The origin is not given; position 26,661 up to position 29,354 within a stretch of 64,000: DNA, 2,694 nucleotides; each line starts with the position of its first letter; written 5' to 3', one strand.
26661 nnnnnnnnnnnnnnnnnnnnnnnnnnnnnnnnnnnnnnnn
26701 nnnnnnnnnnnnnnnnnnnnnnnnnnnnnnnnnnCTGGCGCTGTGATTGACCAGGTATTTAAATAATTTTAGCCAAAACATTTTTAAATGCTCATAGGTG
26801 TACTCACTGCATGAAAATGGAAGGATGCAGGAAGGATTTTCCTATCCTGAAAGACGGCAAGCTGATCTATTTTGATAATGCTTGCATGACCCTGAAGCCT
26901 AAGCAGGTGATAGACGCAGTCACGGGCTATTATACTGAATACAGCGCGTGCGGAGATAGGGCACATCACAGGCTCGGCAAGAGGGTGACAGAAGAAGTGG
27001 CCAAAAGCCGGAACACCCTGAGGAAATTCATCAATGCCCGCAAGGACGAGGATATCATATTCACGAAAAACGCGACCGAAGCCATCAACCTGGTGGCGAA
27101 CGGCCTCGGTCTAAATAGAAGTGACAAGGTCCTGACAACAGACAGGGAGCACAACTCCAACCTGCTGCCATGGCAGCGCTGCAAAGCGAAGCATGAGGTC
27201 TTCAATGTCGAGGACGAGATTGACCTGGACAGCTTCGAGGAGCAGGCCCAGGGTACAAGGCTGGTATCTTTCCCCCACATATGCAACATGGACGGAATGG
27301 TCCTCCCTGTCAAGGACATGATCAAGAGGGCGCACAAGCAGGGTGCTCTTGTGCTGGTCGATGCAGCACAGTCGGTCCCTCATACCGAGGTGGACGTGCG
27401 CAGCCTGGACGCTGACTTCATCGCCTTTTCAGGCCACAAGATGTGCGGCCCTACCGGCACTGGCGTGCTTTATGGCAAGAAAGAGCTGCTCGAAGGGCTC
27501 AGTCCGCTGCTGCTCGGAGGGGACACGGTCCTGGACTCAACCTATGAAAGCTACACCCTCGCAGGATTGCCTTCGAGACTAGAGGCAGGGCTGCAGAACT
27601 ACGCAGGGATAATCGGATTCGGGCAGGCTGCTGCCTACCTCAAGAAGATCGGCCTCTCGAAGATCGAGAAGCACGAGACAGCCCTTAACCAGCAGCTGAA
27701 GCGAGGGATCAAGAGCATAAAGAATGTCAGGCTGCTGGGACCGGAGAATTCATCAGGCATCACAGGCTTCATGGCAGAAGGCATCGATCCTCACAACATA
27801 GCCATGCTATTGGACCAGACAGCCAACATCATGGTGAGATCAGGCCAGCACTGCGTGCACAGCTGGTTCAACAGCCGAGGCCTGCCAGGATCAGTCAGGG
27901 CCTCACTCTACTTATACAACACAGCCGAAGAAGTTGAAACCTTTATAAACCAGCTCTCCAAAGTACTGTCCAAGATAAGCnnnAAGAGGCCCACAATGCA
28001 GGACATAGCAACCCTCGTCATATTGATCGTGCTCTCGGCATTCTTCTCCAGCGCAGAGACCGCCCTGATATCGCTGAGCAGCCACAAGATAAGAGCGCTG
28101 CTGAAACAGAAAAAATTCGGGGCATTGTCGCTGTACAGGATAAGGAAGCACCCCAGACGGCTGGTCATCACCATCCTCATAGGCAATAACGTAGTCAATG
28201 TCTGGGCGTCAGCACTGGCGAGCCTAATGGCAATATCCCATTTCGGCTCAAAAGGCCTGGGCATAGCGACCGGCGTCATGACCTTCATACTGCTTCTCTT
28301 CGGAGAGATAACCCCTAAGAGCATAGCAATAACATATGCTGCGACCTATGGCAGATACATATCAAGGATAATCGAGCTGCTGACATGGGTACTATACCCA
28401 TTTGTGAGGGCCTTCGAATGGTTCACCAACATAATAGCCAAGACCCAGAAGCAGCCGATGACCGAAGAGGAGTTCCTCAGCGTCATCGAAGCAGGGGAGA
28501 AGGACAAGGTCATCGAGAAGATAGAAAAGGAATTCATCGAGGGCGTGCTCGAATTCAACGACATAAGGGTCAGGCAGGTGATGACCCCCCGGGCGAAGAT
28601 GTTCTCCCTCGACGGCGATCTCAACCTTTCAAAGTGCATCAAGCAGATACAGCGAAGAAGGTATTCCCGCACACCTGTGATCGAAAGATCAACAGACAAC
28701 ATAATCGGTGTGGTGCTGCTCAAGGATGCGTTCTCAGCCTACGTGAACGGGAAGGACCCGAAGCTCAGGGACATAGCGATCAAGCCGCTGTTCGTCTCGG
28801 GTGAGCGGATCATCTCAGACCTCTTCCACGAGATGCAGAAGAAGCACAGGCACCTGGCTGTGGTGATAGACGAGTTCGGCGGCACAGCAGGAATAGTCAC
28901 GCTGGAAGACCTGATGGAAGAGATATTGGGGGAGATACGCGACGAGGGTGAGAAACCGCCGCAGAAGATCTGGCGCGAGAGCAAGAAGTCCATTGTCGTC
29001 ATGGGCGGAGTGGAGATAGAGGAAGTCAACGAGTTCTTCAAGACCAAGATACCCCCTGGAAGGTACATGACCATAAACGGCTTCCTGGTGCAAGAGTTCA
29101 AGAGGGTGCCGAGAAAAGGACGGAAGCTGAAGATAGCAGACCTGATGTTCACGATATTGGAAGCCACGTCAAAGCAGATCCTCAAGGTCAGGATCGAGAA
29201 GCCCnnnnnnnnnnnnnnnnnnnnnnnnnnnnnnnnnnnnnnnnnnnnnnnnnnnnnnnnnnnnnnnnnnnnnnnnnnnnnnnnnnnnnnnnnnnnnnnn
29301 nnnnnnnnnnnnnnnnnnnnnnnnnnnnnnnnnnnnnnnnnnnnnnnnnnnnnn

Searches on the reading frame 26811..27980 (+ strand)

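Call 55: search_protein_families(library=pfam, proteins=[window:26811-27980:+], max_evalue=0.0001)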
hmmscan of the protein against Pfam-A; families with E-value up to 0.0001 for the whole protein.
window:26811-27980:+ (390 aa): 2 families
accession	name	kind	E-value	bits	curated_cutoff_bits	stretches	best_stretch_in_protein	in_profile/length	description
PF00266.25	Aminotran_5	-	1.6e-117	393.1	21.5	1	19-378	1-371/371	Aminotransferase class-V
PF00155.27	Aminotran_1_2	-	1.4e-05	24.9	19.7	1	64-186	45-187/361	Aminotransferase class I and II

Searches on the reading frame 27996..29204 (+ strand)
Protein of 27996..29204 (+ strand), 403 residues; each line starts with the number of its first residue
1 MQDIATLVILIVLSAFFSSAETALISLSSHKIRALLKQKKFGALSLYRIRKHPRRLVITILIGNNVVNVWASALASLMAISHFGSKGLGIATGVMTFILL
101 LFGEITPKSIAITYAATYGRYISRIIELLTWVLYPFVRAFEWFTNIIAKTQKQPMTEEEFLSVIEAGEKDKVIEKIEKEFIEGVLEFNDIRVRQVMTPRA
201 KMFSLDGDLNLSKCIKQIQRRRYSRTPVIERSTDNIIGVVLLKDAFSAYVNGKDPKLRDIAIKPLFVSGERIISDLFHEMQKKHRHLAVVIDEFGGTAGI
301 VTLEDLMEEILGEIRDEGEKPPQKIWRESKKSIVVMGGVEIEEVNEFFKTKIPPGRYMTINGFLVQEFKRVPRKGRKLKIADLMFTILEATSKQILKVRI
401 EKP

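Call 55: search_protein_families(library=pfam, proteins=[window:27996-29204:+], max_evalue=0.0001)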
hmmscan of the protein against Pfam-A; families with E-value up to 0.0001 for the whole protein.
window:27996-29204:+ (403 aa): 3 families
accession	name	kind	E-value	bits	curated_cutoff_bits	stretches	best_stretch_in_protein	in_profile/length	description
PF01595.25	CNNM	-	7.4e-48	163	28.4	1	7-175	3-179/181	Cyclin M transmembrane N-terminal domain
PF03471.22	CorC_HlyC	-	6.2e-18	65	27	1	328-402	3-79/81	Transporter associated domain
PF00571.33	CBS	-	7.6e-17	61.8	24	2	258-311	2-56/57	CBS domain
